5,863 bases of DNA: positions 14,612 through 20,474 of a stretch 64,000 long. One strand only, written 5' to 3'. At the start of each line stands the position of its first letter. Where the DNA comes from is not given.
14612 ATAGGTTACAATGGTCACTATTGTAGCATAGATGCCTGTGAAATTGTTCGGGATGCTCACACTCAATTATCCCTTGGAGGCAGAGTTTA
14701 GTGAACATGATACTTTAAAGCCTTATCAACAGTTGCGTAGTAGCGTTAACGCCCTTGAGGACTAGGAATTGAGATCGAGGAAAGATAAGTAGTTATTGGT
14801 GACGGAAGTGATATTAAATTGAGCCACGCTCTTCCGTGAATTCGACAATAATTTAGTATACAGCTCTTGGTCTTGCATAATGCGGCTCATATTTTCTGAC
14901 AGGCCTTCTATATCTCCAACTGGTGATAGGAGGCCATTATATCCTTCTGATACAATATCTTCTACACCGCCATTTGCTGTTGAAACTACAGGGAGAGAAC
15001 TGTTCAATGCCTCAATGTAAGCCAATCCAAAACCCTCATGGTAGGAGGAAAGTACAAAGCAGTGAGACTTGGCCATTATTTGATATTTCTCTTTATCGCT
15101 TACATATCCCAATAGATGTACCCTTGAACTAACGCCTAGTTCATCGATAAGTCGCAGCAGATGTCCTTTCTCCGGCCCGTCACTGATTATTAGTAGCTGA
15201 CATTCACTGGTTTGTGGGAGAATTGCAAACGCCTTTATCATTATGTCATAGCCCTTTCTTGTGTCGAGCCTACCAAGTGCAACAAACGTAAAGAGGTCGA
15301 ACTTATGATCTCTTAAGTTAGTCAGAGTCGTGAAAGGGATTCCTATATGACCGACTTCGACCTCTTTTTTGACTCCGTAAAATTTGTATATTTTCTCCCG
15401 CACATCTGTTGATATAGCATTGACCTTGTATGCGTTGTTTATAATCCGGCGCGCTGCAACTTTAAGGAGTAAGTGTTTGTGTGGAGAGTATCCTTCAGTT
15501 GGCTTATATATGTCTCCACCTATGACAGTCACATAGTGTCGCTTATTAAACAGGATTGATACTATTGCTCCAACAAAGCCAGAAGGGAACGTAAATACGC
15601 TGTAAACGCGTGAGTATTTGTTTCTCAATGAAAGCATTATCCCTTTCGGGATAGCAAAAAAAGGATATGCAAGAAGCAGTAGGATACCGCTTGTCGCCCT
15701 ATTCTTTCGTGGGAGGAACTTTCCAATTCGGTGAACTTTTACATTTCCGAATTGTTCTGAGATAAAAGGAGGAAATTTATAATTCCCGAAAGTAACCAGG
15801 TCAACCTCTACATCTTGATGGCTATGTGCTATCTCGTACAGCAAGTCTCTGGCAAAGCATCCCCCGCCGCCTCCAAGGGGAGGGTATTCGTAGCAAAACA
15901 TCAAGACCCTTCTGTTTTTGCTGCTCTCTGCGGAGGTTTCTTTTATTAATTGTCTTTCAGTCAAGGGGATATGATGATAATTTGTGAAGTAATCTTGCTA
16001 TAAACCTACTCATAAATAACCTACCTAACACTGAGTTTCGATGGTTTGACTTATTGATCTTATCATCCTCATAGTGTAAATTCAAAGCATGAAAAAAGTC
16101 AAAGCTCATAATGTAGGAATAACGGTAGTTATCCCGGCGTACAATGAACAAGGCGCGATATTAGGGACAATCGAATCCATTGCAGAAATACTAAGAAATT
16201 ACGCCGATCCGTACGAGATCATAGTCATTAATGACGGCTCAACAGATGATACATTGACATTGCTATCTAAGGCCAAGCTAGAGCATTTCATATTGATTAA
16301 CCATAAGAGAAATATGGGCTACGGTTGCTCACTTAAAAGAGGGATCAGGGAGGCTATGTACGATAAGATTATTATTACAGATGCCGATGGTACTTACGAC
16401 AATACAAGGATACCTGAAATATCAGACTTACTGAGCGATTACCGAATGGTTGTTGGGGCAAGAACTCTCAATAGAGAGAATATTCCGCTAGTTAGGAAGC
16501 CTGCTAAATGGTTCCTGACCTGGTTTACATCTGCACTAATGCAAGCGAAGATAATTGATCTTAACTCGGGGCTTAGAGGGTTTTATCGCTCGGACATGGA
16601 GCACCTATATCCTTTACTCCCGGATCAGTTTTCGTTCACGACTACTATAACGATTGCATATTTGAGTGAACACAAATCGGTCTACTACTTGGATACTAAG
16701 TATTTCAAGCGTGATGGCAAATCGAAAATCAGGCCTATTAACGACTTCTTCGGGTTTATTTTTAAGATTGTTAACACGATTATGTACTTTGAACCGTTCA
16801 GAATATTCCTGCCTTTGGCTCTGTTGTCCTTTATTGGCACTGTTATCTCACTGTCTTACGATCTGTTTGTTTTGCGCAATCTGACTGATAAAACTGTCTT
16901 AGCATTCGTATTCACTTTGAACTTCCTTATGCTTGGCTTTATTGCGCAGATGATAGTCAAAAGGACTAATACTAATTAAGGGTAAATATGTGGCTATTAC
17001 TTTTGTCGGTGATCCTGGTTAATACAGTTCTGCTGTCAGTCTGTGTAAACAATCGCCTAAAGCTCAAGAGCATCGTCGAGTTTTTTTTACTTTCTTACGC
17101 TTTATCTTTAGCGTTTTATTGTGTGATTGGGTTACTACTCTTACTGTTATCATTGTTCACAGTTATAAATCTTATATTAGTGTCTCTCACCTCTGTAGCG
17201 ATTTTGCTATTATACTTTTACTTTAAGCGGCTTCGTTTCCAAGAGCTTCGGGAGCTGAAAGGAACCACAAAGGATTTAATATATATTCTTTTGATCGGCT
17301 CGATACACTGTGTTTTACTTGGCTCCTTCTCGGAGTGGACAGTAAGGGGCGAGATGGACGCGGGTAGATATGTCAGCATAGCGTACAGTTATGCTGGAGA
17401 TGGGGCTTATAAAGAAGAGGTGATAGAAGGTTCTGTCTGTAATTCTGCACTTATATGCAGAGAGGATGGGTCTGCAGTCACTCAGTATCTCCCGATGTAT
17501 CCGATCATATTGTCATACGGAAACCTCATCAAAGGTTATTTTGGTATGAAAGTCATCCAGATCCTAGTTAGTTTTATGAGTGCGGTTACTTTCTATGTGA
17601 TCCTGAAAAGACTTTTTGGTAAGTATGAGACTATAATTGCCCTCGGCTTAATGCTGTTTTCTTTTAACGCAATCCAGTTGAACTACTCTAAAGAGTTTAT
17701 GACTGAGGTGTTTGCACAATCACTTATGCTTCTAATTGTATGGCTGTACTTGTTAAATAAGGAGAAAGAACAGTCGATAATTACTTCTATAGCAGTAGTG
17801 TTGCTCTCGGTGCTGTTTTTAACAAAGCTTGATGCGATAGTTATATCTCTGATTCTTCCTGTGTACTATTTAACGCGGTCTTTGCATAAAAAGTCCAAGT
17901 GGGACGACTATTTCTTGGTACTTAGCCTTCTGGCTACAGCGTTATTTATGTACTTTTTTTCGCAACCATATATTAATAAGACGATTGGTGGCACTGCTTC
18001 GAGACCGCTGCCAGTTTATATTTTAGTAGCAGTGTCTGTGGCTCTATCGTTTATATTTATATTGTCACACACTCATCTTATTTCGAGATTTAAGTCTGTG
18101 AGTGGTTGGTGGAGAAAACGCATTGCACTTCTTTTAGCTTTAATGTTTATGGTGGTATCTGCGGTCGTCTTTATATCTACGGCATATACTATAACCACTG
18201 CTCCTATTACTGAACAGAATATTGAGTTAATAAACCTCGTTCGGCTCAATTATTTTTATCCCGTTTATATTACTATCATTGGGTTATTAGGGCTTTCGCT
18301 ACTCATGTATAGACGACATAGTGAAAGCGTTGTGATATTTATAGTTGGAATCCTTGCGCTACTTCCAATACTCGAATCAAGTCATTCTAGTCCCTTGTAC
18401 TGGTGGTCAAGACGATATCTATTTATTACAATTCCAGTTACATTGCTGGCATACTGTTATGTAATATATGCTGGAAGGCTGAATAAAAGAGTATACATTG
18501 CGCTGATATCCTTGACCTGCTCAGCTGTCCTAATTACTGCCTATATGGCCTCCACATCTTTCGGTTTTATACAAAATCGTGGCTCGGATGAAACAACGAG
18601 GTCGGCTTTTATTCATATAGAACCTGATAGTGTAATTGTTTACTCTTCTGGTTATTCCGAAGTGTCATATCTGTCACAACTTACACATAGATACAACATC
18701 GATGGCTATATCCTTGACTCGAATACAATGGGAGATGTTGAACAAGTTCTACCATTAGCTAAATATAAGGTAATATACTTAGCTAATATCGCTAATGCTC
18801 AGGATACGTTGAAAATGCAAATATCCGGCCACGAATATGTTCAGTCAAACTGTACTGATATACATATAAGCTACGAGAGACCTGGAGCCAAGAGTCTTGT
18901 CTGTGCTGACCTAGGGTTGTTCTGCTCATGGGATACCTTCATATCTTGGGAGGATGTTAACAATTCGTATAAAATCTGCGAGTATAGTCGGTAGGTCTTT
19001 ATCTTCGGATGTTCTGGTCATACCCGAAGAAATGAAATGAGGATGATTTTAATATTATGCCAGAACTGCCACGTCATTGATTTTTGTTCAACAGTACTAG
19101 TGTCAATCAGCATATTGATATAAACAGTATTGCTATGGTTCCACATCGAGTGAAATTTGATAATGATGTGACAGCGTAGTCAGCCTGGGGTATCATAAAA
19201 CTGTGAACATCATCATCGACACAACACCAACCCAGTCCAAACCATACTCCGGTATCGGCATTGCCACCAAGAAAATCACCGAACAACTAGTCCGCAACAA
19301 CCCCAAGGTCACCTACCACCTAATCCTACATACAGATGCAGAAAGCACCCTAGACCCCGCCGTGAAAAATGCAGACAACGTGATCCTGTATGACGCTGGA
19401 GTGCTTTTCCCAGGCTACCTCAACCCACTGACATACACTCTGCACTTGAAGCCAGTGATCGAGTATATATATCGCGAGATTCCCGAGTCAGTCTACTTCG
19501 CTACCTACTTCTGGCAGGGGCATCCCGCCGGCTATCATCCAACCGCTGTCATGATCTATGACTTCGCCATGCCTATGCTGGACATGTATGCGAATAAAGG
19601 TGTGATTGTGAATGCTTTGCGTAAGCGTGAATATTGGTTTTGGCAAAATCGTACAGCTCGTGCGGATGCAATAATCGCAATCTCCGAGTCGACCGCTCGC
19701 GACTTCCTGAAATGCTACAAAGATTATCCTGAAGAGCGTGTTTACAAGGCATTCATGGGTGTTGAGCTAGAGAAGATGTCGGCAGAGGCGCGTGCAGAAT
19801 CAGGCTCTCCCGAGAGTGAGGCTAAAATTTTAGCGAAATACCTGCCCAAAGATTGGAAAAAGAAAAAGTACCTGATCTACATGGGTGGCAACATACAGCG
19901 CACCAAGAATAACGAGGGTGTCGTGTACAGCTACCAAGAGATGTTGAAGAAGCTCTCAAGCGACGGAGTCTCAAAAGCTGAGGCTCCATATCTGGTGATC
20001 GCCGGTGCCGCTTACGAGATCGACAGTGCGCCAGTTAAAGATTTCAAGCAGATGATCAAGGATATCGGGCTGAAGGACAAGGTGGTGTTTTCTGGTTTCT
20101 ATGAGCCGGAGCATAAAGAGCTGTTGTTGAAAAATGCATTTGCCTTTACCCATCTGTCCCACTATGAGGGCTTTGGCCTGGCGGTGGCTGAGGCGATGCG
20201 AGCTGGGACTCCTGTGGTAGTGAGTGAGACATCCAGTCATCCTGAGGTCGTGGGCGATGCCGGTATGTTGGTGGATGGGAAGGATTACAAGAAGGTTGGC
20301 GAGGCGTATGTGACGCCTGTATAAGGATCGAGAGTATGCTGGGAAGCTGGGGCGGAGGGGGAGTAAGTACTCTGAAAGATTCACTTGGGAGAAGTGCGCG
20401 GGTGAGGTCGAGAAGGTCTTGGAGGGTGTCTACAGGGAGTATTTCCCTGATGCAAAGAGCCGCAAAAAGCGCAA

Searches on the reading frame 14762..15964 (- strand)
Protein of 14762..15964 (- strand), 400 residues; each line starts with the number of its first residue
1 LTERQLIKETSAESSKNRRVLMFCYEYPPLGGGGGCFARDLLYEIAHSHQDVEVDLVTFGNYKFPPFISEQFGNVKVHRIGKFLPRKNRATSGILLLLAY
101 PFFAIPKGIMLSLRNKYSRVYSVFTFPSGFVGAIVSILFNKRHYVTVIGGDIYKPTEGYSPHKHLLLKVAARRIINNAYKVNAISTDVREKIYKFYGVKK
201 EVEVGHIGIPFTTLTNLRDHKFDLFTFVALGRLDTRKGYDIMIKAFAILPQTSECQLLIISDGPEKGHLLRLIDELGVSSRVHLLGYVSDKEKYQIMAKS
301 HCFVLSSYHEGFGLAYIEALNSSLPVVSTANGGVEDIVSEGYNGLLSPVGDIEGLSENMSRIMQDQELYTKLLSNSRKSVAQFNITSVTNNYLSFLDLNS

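Call 56: search_protein_families(library=pfam, proteins=[window:14762-15964:-], max_evalue=0.001)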
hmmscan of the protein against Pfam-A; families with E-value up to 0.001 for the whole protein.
window:14762-15964:- (400 aa): 5 families
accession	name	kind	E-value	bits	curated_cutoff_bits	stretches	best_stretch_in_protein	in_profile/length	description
PF00534.26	Glycos_transf_1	-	3.3e-37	128.1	26.4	1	225-378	16-171/172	Glycosyl transferases group 1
PF13692.12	Glyco_trans_1_4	-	8.6e-31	107.5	27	1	226-365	3-142/142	Glycosyl transferases group 1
PF20706.3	GT4-conflict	-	3.1e-11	43.3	26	1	178-341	147-323/385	Family 4 Glycosyltransferase in conflict systems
PF13579.12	Glyco_trans_4_4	-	5.2e-06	27.3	29.7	1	33-201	2-151/158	Glycosyl transferase 4-like domain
PF13439.12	Glyco_transf_4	-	0.0007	20.1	28.5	0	32-209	2-166/170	Glycosyltransferase Family 4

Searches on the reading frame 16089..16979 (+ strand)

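Call 56: search_protein_families(library=pfam, proteins=[window:16089-16979:+], max_evalue=0.001)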
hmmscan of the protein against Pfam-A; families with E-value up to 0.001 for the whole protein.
window:16089-16979:+ (296 aa): 3 families
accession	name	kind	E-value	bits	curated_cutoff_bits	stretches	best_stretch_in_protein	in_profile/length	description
PF00535.33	Glycos_transf_2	-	3e-24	86.3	23.3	1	12-140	1-130/168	Glycosyl transferase family 2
PF10111.15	Glyco_tranf_2_2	-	3e-06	27.4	27.3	1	12-102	1-93/276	Glycosyltransferase like family 2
PF13641.12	Glyco_tranf_2_3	-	3.1e-06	27.8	27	1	11-129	3-127/230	Glycosyltransferase like family 2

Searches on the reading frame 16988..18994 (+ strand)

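Call 56: search_protein_families(library=pfam, proteins=[window:16988-18994:+], max_evalue=0.001)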
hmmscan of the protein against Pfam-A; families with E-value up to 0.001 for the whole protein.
window:16988-18994:+ (668 aa): 1 family
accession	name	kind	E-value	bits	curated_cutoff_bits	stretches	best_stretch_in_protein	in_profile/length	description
PF13231.12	PMT_2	-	1.9e-05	25.4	26.1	1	169-320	4-154/160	Dolichyl-phosphate-mannose-protein mannosyltransferase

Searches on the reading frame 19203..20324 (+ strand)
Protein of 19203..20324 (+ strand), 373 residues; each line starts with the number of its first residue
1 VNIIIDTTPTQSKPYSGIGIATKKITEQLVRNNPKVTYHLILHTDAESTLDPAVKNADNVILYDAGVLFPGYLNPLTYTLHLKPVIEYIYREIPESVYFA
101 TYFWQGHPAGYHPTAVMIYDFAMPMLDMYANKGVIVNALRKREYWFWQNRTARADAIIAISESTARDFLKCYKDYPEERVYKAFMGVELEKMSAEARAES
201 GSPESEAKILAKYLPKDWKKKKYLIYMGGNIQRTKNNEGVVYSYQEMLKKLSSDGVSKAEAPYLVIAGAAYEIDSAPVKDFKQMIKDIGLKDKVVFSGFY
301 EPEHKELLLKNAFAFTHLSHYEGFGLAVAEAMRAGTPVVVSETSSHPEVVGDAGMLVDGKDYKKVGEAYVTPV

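Call 56: search_protein_families(library=pfam, proteins=[window:19203-20324:+], max_evalue=0.001)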
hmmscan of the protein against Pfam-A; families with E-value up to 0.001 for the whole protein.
window:19203-20324:+ (373 aa): 5 families
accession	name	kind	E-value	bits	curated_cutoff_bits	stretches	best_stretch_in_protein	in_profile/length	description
PF00534.26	Glycos_transf_1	-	2.5e-23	82.9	26.4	1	218-364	11-147/172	Glycosyl transferases group 1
PF13692.12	Glyco_trans_1_4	-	9.5e-18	65.3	27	1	224-368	4-135/142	Glycosyl transferases group 1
PF20706.3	GT4-conflict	-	9.5e-08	31.8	26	1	253-344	226-314/385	Family 4 Glycosyltransferase in conflict systems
PF13439.12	Glyco_transf_4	-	4.3e-06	27.3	28.5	1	61-190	40-169/170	Glycosyltransferase Family 4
PF13579.12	Glyco_trans_4_4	-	0.00097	19.9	29.7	0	99-170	76-144/158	Glycosyl transferase 4-like domain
